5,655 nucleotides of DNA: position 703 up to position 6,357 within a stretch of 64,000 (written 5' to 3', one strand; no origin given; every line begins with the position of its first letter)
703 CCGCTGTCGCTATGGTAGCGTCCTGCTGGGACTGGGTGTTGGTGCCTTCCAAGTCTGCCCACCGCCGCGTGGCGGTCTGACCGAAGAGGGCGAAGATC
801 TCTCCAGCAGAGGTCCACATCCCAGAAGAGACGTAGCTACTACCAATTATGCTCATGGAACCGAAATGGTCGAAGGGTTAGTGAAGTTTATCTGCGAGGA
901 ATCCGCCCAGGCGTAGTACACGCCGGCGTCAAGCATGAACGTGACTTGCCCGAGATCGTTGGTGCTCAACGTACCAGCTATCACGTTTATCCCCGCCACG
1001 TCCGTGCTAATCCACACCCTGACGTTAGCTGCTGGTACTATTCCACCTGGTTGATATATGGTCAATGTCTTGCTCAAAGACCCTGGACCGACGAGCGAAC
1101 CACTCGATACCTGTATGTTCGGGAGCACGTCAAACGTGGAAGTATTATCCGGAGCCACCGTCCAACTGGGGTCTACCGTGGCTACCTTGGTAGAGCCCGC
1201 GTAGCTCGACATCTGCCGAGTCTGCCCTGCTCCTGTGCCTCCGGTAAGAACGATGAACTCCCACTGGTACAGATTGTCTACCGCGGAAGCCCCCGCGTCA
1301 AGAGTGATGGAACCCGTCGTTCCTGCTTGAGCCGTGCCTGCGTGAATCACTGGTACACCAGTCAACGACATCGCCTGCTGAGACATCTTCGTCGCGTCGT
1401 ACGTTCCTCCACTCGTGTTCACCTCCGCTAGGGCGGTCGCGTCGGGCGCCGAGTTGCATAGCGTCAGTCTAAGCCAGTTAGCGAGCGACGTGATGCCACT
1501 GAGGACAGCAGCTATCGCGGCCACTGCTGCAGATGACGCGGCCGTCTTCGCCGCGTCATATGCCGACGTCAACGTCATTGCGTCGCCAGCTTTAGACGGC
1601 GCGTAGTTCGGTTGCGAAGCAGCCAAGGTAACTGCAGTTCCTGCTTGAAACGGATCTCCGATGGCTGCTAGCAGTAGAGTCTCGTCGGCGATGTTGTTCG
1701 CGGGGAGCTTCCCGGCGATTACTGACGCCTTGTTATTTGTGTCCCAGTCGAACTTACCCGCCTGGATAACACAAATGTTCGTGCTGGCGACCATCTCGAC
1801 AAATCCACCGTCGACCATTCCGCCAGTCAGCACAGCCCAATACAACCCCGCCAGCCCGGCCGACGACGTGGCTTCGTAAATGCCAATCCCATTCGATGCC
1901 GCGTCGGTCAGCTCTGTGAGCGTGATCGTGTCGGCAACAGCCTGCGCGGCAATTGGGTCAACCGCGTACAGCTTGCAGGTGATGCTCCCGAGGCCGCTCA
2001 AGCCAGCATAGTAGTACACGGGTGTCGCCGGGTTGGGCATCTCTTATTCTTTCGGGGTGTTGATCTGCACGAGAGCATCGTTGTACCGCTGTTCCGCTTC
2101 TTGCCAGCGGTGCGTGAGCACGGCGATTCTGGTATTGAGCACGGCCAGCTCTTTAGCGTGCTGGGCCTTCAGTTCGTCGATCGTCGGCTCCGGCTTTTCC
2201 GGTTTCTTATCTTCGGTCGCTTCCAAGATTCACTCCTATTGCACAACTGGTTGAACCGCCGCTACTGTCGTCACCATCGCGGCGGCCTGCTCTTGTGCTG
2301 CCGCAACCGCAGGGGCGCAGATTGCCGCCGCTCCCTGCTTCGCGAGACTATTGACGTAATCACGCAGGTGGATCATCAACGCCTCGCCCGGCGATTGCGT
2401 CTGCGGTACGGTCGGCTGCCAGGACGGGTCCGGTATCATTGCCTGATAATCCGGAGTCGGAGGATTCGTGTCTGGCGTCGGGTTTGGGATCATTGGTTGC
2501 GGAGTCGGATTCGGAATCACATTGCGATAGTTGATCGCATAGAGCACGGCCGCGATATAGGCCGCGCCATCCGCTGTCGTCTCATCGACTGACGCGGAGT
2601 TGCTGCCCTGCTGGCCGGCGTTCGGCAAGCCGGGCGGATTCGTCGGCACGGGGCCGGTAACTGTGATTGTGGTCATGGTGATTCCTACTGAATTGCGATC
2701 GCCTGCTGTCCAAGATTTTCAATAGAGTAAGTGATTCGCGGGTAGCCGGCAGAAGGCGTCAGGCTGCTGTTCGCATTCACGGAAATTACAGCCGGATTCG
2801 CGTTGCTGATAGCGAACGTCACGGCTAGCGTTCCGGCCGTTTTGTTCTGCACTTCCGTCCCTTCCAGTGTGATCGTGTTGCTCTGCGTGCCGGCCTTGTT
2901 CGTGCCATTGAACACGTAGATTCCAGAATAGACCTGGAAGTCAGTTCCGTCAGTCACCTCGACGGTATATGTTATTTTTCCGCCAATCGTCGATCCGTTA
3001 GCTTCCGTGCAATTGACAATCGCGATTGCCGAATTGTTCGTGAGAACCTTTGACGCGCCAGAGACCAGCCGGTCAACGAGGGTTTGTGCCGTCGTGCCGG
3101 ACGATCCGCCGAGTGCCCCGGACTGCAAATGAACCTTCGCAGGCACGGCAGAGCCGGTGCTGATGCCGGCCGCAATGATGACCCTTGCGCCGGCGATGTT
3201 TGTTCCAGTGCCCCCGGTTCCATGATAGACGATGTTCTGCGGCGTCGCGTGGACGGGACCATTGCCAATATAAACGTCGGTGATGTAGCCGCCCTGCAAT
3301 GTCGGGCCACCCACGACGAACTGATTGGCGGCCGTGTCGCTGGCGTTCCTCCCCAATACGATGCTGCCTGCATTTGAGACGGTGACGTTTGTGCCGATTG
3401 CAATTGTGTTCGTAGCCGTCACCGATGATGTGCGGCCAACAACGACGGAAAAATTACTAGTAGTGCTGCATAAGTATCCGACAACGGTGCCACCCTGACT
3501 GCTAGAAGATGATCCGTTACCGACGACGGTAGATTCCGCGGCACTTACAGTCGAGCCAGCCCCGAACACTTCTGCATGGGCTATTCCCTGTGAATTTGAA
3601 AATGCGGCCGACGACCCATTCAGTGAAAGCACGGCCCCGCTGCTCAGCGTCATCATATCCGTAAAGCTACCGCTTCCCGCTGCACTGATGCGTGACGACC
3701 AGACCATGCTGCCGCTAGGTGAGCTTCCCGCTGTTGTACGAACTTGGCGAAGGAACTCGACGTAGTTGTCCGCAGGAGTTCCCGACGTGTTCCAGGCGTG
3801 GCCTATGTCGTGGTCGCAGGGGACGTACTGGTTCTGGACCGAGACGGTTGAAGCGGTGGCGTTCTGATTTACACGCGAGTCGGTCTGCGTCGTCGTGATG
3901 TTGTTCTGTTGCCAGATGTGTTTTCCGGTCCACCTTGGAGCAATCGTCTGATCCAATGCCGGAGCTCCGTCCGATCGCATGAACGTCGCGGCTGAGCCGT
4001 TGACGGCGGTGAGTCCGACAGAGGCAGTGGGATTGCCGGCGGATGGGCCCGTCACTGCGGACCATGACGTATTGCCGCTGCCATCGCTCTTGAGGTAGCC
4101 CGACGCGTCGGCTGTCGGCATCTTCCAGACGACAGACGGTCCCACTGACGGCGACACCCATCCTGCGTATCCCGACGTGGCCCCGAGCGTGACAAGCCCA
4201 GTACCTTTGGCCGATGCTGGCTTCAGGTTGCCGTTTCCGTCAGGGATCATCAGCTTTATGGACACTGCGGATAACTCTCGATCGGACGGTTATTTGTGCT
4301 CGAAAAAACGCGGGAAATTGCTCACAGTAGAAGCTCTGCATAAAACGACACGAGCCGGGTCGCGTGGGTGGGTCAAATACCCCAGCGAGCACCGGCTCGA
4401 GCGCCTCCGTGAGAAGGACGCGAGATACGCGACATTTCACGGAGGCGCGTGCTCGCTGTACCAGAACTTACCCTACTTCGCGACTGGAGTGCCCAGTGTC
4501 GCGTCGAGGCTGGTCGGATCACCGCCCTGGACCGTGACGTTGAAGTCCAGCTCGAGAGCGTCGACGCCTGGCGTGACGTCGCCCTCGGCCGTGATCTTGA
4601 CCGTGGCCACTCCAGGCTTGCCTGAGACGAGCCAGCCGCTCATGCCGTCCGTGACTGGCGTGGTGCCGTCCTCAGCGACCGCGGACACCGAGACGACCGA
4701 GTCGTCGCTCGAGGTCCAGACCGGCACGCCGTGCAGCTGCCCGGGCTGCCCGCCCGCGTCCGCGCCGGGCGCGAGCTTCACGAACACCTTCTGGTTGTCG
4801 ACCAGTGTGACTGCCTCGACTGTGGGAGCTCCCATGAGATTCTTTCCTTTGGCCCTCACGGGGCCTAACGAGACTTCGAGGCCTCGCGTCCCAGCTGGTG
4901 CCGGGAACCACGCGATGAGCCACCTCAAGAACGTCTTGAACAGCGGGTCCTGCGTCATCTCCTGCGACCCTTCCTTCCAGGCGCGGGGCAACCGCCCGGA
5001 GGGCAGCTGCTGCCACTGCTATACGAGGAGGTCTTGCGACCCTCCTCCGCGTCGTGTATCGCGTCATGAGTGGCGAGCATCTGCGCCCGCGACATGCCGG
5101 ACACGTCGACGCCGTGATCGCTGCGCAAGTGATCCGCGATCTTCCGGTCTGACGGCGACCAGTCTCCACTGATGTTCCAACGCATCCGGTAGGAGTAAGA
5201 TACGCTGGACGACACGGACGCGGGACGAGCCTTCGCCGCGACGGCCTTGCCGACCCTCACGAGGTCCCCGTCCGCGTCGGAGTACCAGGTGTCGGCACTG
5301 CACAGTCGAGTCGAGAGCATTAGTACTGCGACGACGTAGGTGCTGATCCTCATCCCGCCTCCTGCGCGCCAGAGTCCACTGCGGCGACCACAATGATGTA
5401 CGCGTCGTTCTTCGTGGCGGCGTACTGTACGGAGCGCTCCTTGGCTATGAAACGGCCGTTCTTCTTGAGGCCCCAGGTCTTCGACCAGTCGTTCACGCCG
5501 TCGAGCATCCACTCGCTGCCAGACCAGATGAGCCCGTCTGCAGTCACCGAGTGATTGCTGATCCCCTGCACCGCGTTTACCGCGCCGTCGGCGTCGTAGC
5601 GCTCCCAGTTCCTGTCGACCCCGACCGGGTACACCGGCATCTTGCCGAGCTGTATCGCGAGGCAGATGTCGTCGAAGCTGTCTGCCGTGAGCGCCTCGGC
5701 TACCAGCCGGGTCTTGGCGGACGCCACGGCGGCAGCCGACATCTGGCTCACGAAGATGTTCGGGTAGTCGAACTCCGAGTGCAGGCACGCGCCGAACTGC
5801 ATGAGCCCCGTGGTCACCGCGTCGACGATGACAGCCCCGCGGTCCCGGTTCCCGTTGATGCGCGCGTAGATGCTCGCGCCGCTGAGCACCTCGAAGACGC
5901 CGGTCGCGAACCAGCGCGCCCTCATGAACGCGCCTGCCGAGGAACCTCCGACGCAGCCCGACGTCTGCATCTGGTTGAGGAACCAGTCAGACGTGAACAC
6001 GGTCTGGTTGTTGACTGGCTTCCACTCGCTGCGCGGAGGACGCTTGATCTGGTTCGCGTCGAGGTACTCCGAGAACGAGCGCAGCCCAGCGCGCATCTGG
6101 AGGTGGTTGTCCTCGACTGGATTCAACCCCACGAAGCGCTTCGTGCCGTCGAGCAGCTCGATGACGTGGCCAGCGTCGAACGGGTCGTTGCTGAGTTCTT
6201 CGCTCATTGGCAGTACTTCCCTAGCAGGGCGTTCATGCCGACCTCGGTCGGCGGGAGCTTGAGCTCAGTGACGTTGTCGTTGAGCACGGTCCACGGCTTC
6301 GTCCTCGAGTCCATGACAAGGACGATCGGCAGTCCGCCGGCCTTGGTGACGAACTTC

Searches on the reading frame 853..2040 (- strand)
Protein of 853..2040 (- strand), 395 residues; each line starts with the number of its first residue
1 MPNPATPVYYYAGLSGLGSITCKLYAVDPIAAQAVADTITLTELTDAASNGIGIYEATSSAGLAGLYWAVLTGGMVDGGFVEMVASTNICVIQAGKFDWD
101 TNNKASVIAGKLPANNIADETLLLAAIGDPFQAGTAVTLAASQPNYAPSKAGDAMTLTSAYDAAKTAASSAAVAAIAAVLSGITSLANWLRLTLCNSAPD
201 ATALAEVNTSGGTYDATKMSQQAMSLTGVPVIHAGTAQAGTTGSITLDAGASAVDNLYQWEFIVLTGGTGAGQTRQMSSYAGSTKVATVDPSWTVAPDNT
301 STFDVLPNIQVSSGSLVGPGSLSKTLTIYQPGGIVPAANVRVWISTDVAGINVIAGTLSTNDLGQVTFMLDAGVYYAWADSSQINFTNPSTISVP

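Call 10: search_protein_families(library=pfam, proteins=[window:853-2040:-], max_evalue=0.01)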
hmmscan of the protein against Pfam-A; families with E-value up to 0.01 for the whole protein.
window:853-2040:- (395 aa): 0 families

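Call 57: find_encoding_contigs(protein=window:853-2040:-, flank=10000, max_places=1)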
Protein window:853-2040:- (395 aa): 2 contigs read that carry it; 1 place shown.
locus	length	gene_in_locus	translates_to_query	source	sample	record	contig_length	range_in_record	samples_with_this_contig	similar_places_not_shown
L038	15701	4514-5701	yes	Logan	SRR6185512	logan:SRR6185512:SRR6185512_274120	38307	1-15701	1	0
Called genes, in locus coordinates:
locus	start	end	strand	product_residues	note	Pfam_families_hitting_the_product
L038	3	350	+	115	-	?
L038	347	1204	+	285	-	-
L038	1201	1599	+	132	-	-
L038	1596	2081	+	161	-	-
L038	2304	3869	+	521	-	-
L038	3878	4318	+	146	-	-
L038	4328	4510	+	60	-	-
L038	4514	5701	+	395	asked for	-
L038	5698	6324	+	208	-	-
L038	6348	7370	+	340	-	PF04233:Phage_Mu_F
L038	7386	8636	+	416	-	-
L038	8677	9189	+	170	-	-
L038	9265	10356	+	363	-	PF03864:Phage_cap_E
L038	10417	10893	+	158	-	-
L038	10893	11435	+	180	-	-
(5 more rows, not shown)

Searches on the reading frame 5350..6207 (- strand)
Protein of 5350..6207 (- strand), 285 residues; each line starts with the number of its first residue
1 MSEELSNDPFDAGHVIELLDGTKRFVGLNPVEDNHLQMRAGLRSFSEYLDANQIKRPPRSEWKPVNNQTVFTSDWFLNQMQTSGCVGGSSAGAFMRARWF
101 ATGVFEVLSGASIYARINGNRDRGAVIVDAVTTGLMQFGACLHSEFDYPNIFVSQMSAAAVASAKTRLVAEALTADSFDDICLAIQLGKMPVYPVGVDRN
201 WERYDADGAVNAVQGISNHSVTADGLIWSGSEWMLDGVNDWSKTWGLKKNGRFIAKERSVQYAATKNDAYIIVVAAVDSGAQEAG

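Call 10: search_protein_families(library=pfam, proteins=[window:5350-6207:-], max_evalue=0.01)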
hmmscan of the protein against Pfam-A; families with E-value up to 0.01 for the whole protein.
window:5350-6207:- (285 aa): 1 family
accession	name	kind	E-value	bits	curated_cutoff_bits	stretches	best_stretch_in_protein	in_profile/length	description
PF19664.4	DUF6167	-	0.0034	17.9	27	0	152-188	7-43/96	Family of unknown function (DUF6167)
